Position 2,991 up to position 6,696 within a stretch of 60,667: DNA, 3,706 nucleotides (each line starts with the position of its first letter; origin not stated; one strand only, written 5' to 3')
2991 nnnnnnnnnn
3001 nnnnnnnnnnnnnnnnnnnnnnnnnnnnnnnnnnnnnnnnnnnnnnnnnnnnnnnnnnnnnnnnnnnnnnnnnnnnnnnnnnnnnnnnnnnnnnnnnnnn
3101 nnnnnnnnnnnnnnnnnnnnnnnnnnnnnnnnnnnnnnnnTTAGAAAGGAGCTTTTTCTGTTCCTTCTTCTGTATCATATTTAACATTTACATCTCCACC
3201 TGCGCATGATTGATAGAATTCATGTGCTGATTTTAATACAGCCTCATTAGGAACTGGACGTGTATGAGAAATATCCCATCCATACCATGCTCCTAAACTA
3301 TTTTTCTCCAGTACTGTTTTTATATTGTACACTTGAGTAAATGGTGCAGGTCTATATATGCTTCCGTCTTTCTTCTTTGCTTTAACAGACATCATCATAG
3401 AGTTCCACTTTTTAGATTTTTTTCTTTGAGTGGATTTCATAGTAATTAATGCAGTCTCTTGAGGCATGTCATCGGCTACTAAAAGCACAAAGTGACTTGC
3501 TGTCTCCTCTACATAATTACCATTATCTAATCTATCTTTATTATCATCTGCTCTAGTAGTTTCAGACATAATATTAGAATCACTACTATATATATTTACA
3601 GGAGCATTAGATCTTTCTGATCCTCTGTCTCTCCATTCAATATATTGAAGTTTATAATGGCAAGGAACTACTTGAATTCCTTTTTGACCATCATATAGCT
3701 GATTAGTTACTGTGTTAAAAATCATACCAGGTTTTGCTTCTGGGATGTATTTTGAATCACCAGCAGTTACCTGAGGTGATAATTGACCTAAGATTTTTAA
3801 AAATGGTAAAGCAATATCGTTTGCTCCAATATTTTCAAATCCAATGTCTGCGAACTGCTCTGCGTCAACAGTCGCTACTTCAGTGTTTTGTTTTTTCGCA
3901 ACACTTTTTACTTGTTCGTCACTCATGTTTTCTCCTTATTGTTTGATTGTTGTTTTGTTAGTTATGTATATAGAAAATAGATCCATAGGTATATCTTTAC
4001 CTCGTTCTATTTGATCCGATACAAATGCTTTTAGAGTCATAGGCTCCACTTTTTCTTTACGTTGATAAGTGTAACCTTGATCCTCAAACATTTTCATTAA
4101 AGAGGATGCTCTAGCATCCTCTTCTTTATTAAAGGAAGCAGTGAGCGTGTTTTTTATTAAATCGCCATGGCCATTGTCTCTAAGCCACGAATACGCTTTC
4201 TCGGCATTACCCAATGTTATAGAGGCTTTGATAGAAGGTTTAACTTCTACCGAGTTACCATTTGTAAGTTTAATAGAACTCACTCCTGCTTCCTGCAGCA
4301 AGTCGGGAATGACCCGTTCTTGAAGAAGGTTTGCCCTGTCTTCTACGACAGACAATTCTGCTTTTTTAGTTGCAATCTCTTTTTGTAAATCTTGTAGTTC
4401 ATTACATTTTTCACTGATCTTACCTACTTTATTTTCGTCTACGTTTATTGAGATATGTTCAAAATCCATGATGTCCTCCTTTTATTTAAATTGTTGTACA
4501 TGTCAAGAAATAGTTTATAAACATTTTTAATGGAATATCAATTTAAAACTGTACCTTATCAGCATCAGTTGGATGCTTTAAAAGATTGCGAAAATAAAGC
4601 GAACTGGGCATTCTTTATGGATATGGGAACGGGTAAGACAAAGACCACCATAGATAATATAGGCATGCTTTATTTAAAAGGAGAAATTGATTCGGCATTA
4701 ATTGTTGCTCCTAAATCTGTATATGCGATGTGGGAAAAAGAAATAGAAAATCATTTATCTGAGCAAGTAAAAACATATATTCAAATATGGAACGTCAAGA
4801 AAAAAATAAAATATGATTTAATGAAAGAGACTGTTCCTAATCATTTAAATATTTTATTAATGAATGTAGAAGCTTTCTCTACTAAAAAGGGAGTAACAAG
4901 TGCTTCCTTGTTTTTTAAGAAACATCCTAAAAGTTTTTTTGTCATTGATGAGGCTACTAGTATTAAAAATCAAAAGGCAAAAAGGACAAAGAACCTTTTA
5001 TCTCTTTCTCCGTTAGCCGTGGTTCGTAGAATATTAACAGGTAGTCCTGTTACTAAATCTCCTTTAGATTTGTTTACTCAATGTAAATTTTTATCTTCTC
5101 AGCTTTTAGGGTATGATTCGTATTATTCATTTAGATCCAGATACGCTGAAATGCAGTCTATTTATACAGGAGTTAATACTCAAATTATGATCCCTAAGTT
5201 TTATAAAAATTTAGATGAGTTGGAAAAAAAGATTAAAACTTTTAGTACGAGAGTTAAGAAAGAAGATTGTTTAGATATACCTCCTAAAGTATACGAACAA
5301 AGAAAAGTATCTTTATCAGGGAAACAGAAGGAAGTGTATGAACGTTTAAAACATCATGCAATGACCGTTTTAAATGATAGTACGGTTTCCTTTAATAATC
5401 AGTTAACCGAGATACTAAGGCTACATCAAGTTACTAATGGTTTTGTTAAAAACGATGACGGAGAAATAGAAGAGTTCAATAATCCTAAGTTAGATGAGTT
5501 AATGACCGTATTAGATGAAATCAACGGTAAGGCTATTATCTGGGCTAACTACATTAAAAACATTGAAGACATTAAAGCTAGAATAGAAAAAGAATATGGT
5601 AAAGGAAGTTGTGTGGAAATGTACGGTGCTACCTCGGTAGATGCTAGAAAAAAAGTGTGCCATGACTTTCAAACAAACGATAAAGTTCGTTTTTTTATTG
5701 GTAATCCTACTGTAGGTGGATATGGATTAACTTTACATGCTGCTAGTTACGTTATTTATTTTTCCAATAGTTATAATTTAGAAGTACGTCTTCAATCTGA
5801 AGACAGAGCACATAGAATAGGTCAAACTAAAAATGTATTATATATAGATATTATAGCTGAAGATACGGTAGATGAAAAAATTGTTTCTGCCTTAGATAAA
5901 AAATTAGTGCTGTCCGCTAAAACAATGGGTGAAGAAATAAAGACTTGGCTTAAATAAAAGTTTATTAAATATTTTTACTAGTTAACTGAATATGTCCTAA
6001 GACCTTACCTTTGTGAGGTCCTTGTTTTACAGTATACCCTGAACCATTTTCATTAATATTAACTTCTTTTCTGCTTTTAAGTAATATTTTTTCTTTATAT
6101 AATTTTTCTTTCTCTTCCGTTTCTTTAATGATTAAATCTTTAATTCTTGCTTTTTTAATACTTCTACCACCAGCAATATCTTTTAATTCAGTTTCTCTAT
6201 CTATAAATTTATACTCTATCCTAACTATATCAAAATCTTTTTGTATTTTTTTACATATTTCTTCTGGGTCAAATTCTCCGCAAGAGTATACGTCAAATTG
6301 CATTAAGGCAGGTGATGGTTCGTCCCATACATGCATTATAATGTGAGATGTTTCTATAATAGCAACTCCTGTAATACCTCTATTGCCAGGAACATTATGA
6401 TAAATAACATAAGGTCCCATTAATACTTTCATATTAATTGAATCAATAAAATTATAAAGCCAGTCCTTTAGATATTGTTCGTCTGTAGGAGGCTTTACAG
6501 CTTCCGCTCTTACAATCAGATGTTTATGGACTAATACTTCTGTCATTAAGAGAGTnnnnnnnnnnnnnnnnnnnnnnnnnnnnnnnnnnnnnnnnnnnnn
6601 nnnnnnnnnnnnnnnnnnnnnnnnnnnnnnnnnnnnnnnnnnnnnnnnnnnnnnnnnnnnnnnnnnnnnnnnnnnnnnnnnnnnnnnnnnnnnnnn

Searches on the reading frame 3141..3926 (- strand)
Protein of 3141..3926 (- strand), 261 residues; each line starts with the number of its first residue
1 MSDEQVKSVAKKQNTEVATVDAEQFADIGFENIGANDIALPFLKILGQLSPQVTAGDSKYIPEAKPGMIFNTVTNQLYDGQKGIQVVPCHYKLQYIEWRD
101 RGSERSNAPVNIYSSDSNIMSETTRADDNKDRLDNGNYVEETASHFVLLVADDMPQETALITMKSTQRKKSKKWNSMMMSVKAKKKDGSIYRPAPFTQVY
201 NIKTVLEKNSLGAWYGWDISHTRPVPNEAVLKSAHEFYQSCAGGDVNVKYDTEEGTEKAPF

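Call 27: search_protein_families(library=pfam, proteins=[window:3141-3926:-], max_evalue=0.01)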
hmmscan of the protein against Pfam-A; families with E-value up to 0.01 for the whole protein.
window:3141-3926:- (261 aa): 1 family
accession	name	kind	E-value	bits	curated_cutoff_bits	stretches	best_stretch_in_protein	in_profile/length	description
PF23977.1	Pam3_Gp34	-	2.7e-66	224.2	27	1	13-246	4-234/235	Pam3 phage gp34-like protein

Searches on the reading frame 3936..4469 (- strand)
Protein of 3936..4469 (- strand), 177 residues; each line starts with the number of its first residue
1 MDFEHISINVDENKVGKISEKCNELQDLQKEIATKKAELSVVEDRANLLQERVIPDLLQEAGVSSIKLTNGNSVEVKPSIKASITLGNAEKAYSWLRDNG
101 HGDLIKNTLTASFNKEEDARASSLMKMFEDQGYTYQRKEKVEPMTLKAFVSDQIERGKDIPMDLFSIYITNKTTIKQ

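Call 27: search_protein_families(library=pfam, proteins=[window:3936-4469:-], max_evalue=0.01)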
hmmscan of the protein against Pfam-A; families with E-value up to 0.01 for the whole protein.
window:3936-4469:- (177 aa): 1 family
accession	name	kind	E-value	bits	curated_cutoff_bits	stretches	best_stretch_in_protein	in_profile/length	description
PF23984.1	DUF7307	-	2.2e-34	118.6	27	1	18-176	2-128/129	Pam3 gp33-like protein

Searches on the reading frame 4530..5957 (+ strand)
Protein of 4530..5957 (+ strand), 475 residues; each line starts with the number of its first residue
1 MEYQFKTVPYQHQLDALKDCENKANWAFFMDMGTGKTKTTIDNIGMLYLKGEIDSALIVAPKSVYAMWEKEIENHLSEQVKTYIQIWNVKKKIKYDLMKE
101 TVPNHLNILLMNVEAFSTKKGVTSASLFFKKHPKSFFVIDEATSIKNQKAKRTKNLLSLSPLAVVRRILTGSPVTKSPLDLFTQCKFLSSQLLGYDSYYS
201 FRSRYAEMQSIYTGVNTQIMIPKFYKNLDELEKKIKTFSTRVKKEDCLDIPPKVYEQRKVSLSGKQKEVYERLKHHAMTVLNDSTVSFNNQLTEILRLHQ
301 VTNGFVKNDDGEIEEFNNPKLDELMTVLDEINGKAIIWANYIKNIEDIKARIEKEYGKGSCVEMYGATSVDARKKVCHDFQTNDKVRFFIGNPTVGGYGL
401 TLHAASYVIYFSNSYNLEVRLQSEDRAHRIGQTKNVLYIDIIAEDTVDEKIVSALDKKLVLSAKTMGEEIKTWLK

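Call 27: search_protein_families(library=pfam, proteins=[window:4530-5957:+], max_evalue=0.01)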
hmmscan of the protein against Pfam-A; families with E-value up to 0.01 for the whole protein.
window:4530-5957:+ (475 aa): 3 families
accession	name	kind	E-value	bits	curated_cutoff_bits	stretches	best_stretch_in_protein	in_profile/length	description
PF00176.29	SNF2-rel_dom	-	1.1e-26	94.1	24.9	1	20-301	12-284/290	SNF2-related domain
PF00271.37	Helicase_C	-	3.3e-14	53.5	23.5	1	320-431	2-110/110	Helicase conserved C-terminal domain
PF04851.21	ResIII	-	2.7e-09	37.6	22.5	1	9-147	4-139/164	Type III restriction enzyme, res subunit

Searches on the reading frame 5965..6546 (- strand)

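Call 27: search_protein_families(library=pfam, proteins=[window:5965-6546:-], max_evalue=0.01)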
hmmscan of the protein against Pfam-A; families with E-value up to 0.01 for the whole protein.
window:5965-6546:- (193 aa): 1 family
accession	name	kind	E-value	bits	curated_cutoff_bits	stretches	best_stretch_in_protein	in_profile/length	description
PF02675.21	AdoMet_dc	-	1.7e-16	60.9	25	1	10-117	2-106/107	S-adenosylmethionine decarboxylase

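Call 98: search_protein_families(library=ncbifam, proteins=[window:5965-6546:-], max_evalue=0.01)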
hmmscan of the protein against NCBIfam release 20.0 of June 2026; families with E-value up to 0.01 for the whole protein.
window:5965-6546:- (193 aa): 2 families
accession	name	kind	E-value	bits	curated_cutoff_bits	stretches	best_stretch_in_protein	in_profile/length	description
TIGR03330.1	SAM_DCase_Bsu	equivalog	1.6e-14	54.2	75.65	1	8-117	5-111/112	adenosylmethionine decarboxylase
TIGR03896.1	cyc_nuc_ocin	subfamily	0.0039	16.6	161.05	1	130-188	163-217/317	bacteriocin-type transport-associated protein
